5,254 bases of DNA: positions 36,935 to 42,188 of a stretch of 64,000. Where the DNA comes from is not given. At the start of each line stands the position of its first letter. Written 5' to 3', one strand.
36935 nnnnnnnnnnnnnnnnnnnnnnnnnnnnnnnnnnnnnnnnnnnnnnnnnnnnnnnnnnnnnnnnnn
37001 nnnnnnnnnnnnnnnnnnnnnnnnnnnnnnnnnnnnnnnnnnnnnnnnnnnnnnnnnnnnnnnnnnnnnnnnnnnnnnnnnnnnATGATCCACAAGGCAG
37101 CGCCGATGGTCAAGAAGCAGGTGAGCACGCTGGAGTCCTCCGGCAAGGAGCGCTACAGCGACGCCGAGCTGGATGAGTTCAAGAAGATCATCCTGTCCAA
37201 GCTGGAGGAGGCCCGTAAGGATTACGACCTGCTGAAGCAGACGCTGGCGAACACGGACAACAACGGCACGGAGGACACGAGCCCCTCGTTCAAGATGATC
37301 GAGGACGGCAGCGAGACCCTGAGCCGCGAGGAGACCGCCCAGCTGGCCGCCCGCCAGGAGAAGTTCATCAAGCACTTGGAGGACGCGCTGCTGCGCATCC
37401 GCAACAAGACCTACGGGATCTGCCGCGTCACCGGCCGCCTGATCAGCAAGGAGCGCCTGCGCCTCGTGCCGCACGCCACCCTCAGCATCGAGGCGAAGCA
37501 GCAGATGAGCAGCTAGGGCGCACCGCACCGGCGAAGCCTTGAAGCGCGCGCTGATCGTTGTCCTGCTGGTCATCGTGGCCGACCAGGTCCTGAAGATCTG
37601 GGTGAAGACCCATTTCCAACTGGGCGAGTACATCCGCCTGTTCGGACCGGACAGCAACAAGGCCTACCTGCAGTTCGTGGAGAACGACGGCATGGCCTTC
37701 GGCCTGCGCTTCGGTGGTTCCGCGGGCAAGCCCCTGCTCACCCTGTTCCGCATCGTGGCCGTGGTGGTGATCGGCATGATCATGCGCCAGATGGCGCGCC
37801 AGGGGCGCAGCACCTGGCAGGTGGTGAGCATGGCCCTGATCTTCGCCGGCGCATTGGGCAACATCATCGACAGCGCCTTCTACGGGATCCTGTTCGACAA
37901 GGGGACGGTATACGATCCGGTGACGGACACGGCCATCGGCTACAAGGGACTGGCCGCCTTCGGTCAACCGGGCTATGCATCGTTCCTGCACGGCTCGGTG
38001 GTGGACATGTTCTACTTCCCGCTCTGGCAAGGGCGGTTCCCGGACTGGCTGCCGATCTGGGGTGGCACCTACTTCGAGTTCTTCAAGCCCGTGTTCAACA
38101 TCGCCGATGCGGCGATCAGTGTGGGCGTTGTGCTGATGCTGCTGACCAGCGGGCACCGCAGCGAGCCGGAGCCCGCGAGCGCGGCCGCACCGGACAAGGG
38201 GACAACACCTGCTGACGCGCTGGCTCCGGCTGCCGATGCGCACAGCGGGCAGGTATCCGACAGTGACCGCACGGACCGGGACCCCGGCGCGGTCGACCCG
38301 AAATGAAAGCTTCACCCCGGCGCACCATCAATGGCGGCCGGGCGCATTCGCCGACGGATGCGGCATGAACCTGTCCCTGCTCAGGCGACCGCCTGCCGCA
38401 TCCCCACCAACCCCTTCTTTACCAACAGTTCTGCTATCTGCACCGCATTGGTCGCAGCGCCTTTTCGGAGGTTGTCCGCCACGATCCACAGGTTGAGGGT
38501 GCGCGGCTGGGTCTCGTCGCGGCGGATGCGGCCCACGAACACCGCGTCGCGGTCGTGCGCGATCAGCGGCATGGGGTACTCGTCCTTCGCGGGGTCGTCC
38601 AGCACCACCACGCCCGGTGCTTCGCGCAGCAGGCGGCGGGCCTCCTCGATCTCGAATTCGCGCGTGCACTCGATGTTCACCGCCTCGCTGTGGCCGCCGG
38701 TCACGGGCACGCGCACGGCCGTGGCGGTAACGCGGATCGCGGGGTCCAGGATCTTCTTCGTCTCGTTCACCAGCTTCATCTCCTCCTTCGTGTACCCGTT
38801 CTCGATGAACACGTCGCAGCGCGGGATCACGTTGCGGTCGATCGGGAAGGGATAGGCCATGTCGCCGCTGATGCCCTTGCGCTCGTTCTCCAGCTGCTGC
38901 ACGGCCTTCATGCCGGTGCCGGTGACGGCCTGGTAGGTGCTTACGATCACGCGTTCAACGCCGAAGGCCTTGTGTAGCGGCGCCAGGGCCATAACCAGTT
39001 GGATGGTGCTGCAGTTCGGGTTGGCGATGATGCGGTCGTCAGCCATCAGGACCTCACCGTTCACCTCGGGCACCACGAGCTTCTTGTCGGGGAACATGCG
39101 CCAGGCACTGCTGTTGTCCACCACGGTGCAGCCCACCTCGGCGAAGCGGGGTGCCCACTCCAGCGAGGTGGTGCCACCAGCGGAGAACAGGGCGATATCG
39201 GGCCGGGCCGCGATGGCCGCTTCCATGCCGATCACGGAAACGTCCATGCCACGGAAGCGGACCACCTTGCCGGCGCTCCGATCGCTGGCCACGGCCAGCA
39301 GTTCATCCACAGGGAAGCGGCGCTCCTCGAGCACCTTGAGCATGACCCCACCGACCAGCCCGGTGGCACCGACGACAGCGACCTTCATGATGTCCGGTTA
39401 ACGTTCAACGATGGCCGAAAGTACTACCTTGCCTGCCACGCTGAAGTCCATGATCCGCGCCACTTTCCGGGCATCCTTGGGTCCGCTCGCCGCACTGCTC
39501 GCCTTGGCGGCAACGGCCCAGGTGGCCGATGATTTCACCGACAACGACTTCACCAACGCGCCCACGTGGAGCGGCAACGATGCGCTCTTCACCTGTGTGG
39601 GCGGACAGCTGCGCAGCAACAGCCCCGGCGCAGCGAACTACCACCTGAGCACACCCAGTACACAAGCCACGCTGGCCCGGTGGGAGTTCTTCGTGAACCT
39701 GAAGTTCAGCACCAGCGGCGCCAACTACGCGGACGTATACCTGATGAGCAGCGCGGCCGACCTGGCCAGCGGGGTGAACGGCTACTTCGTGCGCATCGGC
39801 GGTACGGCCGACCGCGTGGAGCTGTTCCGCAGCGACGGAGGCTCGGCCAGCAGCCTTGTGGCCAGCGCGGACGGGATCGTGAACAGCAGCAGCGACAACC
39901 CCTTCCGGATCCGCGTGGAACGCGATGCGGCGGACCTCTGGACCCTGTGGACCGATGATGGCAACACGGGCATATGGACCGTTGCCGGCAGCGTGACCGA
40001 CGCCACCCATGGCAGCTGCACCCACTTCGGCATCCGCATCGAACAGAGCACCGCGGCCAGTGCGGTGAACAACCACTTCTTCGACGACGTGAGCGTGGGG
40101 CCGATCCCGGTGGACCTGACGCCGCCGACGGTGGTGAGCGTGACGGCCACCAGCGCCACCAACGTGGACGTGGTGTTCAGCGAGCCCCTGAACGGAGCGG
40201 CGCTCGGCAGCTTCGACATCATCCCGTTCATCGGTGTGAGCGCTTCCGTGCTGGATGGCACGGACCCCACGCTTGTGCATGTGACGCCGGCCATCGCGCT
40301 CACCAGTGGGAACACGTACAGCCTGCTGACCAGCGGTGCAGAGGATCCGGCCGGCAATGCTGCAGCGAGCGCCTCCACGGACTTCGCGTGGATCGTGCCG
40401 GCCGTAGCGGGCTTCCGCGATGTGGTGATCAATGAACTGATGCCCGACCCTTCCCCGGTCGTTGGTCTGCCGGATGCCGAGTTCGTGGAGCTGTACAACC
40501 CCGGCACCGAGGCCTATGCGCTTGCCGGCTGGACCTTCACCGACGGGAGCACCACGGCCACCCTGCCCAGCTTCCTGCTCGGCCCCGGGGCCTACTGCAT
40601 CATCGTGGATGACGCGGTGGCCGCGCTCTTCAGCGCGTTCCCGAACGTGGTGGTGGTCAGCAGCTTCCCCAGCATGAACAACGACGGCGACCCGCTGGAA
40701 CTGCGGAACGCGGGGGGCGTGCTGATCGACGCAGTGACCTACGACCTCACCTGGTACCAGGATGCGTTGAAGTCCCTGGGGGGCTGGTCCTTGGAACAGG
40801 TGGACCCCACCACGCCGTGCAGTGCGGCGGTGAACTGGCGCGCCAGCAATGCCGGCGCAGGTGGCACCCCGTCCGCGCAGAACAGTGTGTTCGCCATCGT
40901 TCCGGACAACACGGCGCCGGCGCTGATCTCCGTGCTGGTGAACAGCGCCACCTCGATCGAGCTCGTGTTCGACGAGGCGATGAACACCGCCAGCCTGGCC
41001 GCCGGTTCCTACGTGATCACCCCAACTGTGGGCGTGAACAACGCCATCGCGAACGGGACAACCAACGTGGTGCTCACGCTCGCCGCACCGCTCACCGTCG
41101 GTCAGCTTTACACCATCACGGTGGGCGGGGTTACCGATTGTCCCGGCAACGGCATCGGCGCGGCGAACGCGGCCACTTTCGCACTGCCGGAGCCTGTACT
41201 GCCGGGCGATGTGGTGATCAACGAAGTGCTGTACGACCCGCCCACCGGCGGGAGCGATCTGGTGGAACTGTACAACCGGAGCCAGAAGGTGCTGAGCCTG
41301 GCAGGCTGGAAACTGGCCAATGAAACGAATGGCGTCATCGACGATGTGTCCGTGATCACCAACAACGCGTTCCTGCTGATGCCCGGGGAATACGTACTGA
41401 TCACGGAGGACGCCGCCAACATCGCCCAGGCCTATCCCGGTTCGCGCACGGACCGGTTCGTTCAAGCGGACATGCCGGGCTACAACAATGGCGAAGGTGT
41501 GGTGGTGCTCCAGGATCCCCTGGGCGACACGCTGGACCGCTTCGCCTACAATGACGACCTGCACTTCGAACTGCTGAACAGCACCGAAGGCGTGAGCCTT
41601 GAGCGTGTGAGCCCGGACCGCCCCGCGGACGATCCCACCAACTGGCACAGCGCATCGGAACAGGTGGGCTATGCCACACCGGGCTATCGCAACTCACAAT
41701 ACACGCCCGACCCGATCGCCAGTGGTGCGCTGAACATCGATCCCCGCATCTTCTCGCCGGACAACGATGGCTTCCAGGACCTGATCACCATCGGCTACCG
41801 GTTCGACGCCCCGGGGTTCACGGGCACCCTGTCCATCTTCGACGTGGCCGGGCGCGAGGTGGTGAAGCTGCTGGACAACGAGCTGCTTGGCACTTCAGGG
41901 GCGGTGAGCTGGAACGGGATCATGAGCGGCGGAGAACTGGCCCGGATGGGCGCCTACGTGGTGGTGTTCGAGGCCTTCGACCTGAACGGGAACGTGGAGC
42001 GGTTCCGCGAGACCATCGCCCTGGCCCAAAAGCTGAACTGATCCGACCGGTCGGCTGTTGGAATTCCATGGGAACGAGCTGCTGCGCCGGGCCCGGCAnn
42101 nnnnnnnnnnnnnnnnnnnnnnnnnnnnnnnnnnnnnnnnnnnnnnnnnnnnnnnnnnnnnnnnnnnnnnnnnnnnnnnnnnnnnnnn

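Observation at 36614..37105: DksA/TraR zinc-finger regulator fused to a 150-residue histone-H1-like AKP-repeat N-terminal domain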

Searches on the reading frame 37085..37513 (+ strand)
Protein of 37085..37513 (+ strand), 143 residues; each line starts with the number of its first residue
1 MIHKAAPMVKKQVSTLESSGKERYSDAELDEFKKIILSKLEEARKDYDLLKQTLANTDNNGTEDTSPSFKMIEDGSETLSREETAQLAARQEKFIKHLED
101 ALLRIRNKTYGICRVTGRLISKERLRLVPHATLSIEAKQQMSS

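Call 6: find_homologous_proteins(query=window:37085-37513:+)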
Query window:37085-37513:+ (143 aa): 7999 proteins with E <= 0.001 among 8000 candidates; the best 120 are listed.
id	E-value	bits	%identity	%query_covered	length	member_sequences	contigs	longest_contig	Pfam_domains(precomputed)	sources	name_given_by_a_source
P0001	2.2e-75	269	93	98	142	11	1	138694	PF01258.24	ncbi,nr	ncbi:MAG TPA: TraR/DksA C4-type zinc finger protein [Flavobacteriales bacterium]|nr:TraR/DksA C4-typ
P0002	2.7e-75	268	90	100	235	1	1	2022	PF01258.24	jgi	jgi:DnaK suppressor protein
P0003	5.6e-75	267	90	99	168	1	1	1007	PF01258.24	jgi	jgi:RNA polymerase-binding transcription factor DksA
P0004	5.7e-74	264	87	100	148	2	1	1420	PF01258.24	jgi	-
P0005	6.0e-74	264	90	98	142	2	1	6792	PF01258.24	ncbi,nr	ncbi:MAG: TraR/DksA family transcriptional regulator [Flavobacteriales bacterium]|nr:TraR/DksA famil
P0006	1.5e-73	263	90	97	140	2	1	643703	PF01258.24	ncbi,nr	ncbi:MAG: TraR/DksA family transcriptional regulator [Flavobacteriales bacterium]|nr:TraR/DksA famil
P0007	1.9e-73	263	90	98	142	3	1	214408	PF01258.24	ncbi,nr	ncbi:MAG: TraR/DksA family transcriptional regulator [Flavobacteriales bacterium]|nr:TraR/DksA famil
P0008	2.6e-73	262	89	98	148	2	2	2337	PF01258.24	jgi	jgi:RNA polymerase-binding transcription factor DksA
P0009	5.4e-73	261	89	98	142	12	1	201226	PF01258.24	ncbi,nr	ncbi:MAG: TraR/DksA family transcriptional regulator [Flavobacteriales bacterium]|nr:TraR/DksA famil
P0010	8.0e-73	260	88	97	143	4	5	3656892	PF01258.24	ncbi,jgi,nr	ncbi:MAG: TraR/DksA family transcriptional regulator [Flavobacteriales bacterium]|nr:TraR/DksA famil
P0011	8.3e-73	260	88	97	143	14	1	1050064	PF01258.24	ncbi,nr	ncbi:MAG: TraR/DksA family transcriptional regulator [Flavobacteriales bacterium]|nr:TraR/DksA famil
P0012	8.9e-73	260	89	97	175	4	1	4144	PF01258.24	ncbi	-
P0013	2.5e-72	259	86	98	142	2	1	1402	PF01258.24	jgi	jgi:RNA polymerase-binding transcription factor DksA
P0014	2.7e-72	259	90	97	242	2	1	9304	PF01258.24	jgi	jgi:RNA polymerase-binding transcription factor DksA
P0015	3.1e-72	259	90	97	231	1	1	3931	PF01258.24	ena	-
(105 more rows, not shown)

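Call 8: find_related_loci(query=window:37085-37513:+, collection=genome_contigs, flank=3000)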
Query window:37085-37513:+ (143 aa) in genome_contigs; peptide patterns used: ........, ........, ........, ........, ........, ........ (x = any residue, [..] = any of these).
600 stretches matched a pattern (row limit reached: there are more); 575 encode a relative of the query (tblastn E <= 1e-3); the best 80 are kept; 80 distinct loci.
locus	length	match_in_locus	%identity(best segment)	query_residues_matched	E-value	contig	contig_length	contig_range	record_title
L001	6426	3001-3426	89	1-142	4e-84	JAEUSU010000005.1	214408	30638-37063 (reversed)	MAG: Flavobacteriales bacterium isolate new MAG-311 k141_3222301, whole genome shotgun sequence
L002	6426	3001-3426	89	2-143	2e-83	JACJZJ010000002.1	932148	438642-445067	MAG: Flavobacteriales bacterium isolate HK-STAS-BACT-61 HK-STAS-BACT-61_2, whole genome shotgun sequence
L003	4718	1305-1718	89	5-142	2e-82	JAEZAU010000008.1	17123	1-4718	MAG: Bacteroidetes bacterium isolate OH_CBrB_165 k127_3499168, whole genome shotgun sequence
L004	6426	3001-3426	84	2-143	9e-81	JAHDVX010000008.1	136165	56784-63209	MAG: Flavobacteriales bacterium isolate BAC5 NODE_399_length_136165_cov_10.851525, whole genome shotgun sequence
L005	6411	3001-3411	88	6-142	1e-80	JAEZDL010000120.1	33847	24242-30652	MAG: Bacteroidetes bacterium isolate OH_CBrB_290 k127_2659391, whole genome shotgun sequence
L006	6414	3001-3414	63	6-140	1e-57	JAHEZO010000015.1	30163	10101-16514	MAG: Flavobacteriales bacterium isolate nzgw153 NODE_1131_length_30164_cov_3.346037, whole genome shotgun sequence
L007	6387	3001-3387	70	12-140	8e-57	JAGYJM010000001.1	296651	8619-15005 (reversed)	MAG: Flavobacteriales bacterium isolate M30B41 contig_2554, whole genome shotgun sequence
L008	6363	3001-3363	67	20-140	5e-56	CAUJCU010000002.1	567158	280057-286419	MAG: Bacteroidota bacterium isolate KLAP123 genome assembly, contig: KLAP123_127128, whole genome shotgun sequence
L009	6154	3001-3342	75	23-136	5e-55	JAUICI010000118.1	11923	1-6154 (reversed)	MAG: Bacteroidia bacterium isolate 7_bin.20 NODE_4584_length_11923_cov_1.130214, whole genome shotgun sequence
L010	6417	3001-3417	63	2-138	9e-55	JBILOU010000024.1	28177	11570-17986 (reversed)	MAG: Flavobacteriales bacterium isolate ME2017-11-03_3300044655_group7_bin89 Rohwer_bin974_scaffold_750_c1, whole genome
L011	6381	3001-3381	68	11-140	1e-54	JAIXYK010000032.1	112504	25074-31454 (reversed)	MAG: Bacteroidetes bacterium isolate D8_MAG_00011 pond_D8_MAG_00011_000000000064, whole genome shotgun sequence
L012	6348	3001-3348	72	23-138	2e-54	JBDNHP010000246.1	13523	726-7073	MAG: Flavobacteriales bacterium isolate concoct.273.ELB k141_508128, whole genome shotgun sequence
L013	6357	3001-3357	73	21-139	2e-54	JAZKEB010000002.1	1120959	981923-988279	MAG: Bacteroidota bacterium isolate DC_HB_02_SPN181219-bin012_1 DCHB02SPN_B012_1_000000000002, whole genome shotgun sequ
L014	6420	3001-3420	62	2-139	3e-54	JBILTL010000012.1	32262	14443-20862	MAG: Flavobacteriales bacterium isolate ME2018-07-11_3300044614_group8_bin266 Rohwer_bin976_scaffold_764_c1, whole genom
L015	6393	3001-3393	66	12-142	4e-54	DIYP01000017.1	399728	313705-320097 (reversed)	MAG TPA_asm: Flavobacteriales bacterium UBA6051 UBA6051_contig_114, whole genome shotgun sequence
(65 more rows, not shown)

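Call 36: search_protein_representatives(protein=window:37085-37513:+)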
Query: 143 residues. Proteins with E-value up to 0.001 (for the whole library): 3741; up to 1e-10: 1344; up to 1e-30: 190. The best 150 are listed.
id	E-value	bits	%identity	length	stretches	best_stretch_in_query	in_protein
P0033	3.5e-71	253.6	89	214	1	5-142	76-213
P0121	2.1e-70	251.1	88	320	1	5-142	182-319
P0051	8.9e-61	220.0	78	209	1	4-139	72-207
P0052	1.5e-58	212.8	77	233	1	5-141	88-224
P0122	6.3e-53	194.6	73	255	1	15-142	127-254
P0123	1.1e-51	190.6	70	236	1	4-142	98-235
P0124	2.9e-50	186.0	70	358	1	7-139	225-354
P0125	5.6e-50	185.1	66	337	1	11-142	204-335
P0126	9.4e-50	184.4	68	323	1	5-140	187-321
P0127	1.2e-49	184.1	66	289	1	9-140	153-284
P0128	1.4e-49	183.8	73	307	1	20-140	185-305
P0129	2.9e-48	179.6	68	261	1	16-140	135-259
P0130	4.5e-48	178.9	69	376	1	19-140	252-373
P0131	5.3e-48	178.7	66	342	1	16-140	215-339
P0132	7.2e-48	178.3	66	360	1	19-141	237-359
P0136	1.1e-46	174.4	69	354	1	18-139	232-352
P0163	4.0e-41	156.5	60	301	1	10-141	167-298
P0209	1.1e-35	138.9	58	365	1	22-140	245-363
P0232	1.8e-34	135.1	57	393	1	22-142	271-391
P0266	1.9e-32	128.5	53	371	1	15-142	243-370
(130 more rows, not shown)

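Call 39: list_cluster_members(proteins=[P0121, P0124, P0126, P0128, P0131, P0136, P0163, P0209, P0232, P0266])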
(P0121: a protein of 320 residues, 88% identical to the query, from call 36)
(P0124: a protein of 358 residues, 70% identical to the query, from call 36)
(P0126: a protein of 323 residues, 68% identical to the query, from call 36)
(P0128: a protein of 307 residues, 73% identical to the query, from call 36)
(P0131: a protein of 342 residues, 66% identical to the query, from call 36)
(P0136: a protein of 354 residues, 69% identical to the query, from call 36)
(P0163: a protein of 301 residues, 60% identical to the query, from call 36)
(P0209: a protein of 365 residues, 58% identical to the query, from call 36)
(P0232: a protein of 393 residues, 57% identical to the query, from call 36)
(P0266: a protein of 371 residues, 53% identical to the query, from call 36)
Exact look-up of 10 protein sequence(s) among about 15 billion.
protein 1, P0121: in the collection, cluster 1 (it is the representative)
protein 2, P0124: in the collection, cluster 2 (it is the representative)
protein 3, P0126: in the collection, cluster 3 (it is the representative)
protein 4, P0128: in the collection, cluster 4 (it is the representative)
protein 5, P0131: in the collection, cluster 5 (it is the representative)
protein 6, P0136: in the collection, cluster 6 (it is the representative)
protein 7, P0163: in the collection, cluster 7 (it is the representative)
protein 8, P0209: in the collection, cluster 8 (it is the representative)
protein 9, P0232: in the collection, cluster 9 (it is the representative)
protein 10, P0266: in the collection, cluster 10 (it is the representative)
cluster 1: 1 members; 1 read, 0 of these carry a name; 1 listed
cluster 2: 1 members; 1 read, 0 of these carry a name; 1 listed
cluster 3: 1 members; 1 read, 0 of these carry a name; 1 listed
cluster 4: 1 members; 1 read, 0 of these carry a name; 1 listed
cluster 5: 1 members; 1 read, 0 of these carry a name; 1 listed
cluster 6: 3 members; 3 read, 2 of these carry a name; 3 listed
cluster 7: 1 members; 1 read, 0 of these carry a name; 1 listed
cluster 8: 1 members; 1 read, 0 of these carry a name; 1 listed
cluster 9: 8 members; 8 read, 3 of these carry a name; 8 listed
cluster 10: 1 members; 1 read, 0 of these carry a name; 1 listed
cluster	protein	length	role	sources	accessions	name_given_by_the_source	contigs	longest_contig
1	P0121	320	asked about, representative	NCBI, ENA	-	-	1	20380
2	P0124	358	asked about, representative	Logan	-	-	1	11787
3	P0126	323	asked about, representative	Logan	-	-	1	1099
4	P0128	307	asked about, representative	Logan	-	-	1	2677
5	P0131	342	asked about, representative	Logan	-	-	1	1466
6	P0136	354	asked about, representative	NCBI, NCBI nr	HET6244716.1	MAG TPA: TraR/DksA C4-type zinc finger protein [Bacteroidia bacterium] | TraR/DksA C4-type zinc finger protein [Bacteroidia bacterium]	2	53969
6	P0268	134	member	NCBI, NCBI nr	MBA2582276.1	MAG: TraR/DksA family transcriptional regulator [Bacteroidetes bacterium] | TraR/DksA family transcriptional regulator [Bacteroidota bacterium]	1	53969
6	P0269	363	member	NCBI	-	-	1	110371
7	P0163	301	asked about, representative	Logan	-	-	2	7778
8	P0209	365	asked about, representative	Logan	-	-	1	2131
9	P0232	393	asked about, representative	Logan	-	-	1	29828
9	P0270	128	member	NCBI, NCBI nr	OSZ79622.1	molecular chaperone DnaK [Chitinophagaceae bacterium IBVUCB1]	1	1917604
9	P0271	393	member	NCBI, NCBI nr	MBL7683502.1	MAG: TraR/DksA family transcriptional regulator [Flavipsychrobacter sp.] | TraR/DksA family transcriptional regulator [Flavipsychrobacter sp.]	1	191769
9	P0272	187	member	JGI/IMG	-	RNA polymerase-binding transcription factor DksA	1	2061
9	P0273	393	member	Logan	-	-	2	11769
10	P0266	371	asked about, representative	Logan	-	-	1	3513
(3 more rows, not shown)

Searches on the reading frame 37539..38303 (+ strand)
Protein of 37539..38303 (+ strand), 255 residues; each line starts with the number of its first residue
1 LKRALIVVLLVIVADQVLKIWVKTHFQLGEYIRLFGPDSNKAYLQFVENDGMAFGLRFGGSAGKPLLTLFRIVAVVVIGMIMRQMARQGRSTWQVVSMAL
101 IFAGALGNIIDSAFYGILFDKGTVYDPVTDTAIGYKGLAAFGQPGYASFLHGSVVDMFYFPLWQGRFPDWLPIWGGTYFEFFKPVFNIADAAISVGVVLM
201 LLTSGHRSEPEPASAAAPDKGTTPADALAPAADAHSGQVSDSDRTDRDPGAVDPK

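Call 52: search_protein_families(library=pfam, proteins=[window:37539-38303:+], max_evalue=0.00001)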
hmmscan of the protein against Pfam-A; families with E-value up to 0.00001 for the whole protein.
window:37539-38303:+ (255 aa): 1 family
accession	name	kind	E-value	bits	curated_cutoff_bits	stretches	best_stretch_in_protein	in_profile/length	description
PF01252.23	Peptidase_A8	-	4.6e-34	118.1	25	1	7-203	1-139/142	Signal peptidase (SPase) II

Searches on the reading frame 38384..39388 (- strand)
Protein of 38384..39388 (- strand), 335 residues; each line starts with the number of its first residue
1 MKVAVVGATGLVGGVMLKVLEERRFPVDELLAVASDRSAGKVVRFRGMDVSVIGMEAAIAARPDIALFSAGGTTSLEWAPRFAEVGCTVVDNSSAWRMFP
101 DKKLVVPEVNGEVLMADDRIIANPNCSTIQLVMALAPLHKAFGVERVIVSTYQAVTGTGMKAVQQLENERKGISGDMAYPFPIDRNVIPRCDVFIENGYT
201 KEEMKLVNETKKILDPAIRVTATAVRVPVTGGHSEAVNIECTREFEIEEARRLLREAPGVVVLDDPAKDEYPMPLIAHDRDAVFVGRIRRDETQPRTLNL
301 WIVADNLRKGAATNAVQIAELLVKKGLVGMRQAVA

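Call 52: search_protein_families(library=pfam, proteins=[window:38384-39388:-], max_evalue=0.00001)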
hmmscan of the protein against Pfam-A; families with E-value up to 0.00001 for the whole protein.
window:38384-39388:- (335 aa): 2 families
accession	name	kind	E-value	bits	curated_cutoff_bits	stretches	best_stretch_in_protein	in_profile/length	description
PF02774.23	Semialdhyde_dhC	-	2.2e-46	158.8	26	1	135-309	1-184/184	Semialdehyde dehydrogenase, dimerisation domain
PF01118.30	Semialdhyde_dh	-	9.5e-29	100.7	26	1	2-114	1-118/121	Semialdehyde dehydrogenase, NAD binding domain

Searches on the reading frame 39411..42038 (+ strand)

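Call 52: search_protein_families(library=pfam, proteins=[window:39411-42038:+], max_evalue=0.00001)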
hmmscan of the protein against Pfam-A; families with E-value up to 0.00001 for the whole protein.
window:39411-42038:+ (876 aa): 2 families
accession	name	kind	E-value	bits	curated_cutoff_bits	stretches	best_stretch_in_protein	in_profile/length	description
PF00932.25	LTD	-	1.2e-35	122.6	34.3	2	336-444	6-107/109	Lamin Tail Domain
PF13205.12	Big_5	-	2.4e-12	48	23.6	1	500-590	9-103/105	Bacterial Ig-like domain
